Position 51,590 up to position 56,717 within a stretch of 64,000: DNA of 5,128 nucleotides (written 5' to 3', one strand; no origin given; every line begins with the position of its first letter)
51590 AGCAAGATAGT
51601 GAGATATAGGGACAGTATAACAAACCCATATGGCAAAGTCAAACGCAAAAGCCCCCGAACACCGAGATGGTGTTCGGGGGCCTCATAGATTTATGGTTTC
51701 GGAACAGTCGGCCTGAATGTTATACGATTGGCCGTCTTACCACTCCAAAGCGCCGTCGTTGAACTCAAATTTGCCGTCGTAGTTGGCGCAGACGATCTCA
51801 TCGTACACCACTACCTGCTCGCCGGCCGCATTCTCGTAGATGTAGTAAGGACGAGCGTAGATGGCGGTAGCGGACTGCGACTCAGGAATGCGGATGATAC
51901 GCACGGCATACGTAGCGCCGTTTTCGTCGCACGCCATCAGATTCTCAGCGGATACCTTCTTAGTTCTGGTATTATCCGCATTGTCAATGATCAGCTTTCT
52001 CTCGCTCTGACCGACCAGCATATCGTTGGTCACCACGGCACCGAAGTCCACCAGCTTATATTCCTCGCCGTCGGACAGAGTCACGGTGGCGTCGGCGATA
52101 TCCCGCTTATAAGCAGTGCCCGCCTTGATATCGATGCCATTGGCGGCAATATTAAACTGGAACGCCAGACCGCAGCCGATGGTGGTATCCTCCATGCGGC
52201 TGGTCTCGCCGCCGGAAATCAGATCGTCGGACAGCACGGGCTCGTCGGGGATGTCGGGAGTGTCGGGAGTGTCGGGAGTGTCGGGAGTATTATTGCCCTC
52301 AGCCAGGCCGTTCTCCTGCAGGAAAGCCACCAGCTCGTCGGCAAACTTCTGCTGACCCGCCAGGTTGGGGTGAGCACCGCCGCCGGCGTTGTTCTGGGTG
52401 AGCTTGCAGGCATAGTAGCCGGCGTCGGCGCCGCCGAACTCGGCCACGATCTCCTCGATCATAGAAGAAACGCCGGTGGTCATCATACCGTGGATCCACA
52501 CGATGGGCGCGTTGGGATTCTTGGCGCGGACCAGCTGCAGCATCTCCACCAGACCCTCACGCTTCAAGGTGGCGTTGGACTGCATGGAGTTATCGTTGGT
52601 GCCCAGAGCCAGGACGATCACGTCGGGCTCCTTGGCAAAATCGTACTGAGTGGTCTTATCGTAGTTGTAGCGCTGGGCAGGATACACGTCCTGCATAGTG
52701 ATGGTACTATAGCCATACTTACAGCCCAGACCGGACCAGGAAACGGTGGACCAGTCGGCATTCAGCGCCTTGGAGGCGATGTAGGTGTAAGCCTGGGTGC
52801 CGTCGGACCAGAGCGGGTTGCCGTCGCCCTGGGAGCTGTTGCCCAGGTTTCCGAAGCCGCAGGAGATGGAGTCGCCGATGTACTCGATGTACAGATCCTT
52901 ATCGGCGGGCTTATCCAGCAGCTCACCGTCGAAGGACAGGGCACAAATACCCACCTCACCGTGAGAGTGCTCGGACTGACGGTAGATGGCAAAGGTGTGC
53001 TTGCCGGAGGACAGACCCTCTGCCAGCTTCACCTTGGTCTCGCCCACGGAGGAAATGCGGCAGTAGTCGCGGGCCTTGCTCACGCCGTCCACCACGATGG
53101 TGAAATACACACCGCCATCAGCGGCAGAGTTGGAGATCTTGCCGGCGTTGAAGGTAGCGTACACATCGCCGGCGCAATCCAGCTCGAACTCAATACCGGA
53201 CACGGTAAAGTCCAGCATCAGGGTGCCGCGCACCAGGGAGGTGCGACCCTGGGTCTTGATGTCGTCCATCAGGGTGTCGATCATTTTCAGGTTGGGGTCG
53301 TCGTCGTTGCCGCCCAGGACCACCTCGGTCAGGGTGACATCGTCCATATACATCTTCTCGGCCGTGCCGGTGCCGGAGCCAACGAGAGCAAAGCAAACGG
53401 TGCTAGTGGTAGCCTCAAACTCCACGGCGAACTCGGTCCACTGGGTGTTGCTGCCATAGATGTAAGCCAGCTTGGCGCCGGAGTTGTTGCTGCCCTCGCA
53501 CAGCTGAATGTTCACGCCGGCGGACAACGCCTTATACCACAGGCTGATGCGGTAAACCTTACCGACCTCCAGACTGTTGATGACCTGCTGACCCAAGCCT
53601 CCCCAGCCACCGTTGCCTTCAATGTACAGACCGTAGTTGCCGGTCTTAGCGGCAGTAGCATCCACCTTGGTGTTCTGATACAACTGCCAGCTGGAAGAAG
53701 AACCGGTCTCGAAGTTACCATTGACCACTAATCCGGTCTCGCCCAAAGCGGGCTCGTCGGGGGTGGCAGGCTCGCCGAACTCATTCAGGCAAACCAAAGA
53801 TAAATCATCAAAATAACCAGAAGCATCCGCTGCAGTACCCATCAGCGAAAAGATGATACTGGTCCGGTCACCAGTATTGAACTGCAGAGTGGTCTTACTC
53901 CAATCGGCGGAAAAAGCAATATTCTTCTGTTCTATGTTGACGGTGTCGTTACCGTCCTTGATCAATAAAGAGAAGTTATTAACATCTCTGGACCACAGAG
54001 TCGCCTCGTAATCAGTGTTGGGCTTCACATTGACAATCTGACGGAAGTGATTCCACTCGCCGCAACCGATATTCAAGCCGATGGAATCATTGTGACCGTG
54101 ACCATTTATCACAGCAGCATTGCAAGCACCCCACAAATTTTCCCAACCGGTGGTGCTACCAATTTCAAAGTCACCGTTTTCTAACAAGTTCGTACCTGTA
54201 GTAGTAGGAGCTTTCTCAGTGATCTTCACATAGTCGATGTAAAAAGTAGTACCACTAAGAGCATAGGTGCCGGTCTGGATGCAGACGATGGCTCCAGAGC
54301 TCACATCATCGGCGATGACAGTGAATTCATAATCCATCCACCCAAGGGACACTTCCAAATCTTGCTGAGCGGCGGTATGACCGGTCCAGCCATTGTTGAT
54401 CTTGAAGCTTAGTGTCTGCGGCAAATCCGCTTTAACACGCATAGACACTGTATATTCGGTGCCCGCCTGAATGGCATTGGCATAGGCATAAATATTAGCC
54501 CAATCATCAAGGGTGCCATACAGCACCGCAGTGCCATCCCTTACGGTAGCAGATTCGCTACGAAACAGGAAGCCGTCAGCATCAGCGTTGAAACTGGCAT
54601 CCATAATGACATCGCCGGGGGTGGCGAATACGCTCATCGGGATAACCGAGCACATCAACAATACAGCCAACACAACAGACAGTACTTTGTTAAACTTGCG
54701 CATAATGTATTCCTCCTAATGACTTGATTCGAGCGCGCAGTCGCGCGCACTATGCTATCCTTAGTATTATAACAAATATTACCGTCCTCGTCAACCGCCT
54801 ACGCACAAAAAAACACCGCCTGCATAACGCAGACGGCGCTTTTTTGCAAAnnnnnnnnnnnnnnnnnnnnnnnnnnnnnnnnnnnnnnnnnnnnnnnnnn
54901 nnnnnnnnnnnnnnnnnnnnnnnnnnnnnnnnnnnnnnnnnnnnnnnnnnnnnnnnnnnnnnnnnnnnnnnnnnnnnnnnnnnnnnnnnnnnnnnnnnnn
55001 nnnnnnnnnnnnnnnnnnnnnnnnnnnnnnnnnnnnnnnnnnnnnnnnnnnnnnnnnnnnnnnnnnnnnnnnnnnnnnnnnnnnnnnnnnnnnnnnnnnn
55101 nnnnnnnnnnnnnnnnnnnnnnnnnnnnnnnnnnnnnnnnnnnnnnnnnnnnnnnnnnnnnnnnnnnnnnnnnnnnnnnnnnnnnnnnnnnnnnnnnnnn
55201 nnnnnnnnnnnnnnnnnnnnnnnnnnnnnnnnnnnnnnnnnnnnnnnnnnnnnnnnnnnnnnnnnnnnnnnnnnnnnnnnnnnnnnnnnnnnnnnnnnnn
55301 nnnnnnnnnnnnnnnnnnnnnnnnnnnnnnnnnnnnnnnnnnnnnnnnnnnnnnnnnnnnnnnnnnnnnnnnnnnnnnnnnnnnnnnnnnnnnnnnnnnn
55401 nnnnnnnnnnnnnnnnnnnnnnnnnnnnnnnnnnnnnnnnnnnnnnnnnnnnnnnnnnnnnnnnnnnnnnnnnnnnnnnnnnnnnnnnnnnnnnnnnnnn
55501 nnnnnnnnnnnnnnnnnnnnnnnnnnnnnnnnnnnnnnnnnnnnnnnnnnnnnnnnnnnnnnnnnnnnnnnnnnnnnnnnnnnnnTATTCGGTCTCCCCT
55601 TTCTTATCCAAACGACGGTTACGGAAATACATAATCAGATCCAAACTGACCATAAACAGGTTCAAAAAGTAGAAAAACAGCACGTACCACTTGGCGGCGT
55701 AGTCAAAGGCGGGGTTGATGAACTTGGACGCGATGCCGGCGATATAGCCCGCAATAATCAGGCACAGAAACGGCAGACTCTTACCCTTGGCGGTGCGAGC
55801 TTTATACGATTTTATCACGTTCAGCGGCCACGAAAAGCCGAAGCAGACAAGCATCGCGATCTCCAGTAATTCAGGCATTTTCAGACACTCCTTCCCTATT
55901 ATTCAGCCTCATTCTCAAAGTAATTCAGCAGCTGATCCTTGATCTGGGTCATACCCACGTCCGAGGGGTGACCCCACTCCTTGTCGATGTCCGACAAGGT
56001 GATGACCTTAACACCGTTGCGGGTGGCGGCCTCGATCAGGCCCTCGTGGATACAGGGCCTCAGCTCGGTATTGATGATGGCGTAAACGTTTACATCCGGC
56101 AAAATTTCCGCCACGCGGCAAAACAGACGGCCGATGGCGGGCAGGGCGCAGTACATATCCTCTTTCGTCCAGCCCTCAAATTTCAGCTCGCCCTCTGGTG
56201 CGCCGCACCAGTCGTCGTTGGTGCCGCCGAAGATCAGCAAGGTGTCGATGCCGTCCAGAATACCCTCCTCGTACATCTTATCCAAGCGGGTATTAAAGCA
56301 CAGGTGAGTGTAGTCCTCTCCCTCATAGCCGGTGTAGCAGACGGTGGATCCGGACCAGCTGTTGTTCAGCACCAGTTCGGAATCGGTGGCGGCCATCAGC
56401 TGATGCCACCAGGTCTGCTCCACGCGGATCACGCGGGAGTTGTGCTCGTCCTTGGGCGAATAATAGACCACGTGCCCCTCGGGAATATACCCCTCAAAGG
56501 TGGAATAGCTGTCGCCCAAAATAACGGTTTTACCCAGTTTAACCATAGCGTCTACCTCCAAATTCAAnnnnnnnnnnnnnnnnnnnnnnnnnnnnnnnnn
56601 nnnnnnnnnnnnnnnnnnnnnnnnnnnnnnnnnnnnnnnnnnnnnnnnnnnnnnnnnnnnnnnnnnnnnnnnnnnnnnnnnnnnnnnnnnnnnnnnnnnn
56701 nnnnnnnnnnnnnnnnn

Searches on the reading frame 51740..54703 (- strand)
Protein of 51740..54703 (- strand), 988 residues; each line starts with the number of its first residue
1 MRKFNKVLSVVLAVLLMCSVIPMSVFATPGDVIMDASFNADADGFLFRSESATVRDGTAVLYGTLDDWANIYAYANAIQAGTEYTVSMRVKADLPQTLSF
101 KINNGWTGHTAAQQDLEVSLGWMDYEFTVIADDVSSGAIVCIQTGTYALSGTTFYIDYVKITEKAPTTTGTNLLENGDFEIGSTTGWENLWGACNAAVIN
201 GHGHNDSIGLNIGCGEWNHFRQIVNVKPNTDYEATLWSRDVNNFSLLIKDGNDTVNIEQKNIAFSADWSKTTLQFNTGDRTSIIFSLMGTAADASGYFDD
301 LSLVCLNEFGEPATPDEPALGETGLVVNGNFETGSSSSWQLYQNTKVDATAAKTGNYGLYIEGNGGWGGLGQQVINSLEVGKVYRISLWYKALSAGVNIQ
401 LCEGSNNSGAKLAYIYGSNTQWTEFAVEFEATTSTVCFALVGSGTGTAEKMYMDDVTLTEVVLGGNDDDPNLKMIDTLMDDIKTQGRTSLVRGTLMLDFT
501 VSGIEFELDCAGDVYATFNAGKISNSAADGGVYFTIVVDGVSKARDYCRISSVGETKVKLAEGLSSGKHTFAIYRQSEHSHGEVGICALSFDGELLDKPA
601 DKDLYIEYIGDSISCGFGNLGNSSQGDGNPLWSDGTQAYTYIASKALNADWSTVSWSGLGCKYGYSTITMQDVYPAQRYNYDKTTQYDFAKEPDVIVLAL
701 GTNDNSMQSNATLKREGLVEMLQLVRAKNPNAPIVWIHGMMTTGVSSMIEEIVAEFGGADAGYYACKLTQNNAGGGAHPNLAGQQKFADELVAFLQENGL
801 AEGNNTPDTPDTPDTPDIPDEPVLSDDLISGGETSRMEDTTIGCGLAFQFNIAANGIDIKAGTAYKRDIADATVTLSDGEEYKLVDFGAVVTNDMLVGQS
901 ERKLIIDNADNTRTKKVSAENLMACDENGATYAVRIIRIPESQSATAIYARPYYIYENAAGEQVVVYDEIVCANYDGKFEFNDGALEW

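Call 9: search_protein_families(library=ncbifam, max_evalue=1, proteins=[window:51740-54703:-])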
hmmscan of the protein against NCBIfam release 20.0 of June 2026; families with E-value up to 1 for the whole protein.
window:51740-54703:- (988 aa): 3 families
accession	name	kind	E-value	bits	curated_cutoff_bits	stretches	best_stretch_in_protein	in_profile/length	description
NF042969.1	AcxyGlmanDactase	equivalog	3.2e-21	75.6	500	1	482-796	5-318/323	bifunctional acetylxylan esterase/glucomannan deacetylase AxeC2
NF033675.1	NTTRR-F1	subfamily_domain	3.7e-08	33.6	70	2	325-370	5-49/155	NTTRR-F1 domain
NF048003.1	GTA_spike_fiber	domain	0.028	14.9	36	2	71-168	56-167/182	phage head spike fiber domain-containing protein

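Call 10: search_protein_families(library=pfam, max_evalue=0.01, proteins=[window:51740-54703:-])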
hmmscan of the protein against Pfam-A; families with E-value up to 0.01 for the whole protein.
window:51740-54703:- (988 aa): 4 families
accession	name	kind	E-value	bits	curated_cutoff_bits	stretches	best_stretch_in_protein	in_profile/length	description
PF02018.23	CBM_4_9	-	2.5e-24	86.6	25.9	2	325-433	3-120/136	Carbohydrate binding domain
PF00657.28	Lipase_GDSL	-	9.6e-10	39.4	23.6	1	608-746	3-133/208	GDSL-like Lipase/Acylhydrolase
PF13472.12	Lipase_GDSL_2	-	1.4e-09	39.2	32.9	1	609-742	2-110/178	GDSL-like Lipase/Acylhydrolase family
PF17996.7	CE2_N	-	2.5e-09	37.6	27.9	1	499-599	15-108/108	Carbohydrate esterase 2 N-terminal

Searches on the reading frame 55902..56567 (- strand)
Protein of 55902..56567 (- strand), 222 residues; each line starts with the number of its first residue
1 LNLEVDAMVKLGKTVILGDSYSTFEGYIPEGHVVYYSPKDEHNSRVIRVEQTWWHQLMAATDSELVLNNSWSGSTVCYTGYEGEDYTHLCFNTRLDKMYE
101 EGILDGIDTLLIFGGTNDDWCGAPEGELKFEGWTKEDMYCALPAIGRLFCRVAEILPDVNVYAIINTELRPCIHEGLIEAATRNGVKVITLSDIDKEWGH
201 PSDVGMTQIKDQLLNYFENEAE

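Call 40: search_protein_families(library=pfam, max_evalue=0.00001, proteins=[window:55902-56567:-])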
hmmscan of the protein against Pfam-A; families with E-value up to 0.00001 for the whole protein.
window:55902-56567:- (222 aa): 1 family
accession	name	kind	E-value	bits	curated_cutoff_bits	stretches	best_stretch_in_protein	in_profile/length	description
PF16255.11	Lipase_GDSL_lke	-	2.2e-43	148.4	29.2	1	15-216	4-202/203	GDSL-like Lipase/Acylhydrolase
